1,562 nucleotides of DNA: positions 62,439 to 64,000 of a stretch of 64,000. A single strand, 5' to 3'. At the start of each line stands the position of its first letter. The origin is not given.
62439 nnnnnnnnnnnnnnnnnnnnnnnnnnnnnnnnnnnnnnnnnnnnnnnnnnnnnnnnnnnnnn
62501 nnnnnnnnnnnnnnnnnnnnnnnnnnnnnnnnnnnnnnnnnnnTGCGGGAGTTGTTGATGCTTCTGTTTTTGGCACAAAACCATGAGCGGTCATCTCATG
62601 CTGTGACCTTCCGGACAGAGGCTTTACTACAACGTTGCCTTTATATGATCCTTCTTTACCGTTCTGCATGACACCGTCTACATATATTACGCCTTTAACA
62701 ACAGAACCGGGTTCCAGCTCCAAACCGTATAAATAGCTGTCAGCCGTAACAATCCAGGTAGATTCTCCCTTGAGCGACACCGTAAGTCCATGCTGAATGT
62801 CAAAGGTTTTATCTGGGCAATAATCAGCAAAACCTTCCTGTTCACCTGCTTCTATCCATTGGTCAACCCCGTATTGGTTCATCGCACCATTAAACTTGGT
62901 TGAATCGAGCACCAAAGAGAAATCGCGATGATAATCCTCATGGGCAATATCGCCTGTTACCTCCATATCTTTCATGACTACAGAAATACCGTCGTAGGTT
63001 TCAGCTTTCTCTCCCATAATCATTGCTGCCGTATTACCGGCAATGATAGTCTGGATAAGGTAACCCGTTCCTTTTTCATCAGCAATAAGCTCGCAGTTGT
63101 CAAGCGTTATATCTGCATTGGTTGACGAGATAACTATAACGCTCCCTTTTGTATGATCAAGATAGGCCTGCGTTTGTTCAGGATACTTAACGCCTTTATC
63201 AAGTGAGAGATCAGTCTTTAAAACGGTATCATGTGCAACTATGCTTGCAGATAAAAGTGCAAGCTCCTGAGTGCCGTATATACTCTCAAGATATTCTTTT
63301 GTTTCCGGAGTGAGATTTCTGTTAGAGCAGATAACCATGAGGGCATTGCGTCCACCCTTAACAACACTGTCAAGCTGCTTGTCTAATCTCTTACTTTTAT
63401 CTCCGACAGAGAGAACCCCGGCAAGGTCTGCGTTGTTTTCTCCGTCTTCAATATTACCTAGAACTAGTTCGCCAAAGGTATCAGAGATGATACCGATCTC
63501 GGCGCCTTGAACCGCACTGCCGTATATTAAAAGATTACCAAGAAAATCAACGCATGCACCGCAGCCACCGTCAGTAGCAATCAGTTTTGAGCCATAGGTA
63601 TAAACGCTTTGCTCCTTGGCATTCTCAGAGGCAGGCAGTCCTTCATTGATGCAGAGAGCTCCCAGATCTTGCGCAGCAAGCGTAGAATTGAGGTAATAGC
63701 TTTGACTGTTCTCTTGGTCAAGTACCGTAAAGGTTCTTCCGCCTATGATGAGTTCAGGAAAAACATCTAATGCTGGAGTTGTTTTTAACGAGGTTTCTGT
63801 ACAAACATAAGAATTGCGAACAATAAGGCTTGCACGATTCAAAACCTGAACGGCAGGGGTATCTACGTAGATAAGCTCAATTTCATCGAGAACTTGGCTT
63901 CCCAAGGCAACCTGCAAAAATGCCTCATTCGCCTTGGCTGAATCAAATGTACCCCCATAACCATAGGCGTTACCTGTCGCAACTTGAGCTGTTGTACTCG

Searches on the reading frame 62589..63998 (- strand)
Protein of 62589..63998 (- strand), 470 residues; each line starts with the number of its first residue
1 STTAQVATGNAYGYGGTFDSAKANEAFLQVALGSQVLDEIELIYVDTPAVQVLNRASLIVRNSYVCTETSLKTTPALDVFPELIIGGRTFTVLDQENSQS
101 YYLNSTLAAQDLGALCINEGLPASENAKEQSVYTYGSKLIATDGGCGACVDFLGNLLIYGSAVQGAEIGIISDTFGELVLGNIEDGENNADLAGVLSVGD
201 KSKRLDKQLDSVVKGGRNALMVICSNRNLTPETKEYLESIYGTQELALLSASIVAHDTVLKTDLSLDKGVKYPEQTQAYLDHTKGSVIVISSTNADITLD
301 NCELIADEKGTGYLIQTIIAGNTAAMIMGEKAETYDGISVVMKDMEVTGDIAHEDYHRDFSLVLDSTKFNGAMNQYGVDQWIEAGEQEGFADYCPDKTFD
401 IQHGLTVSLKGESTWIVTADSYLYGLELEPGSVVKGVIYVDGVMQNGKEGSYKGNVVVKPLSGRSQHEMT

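Call 77: search_solved_structures(query=window:62589-63998:-, max_evalue=10)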
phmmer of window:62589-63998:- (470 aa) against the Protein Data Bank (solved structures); distinct sequences matched with E-value up to 10: 0.
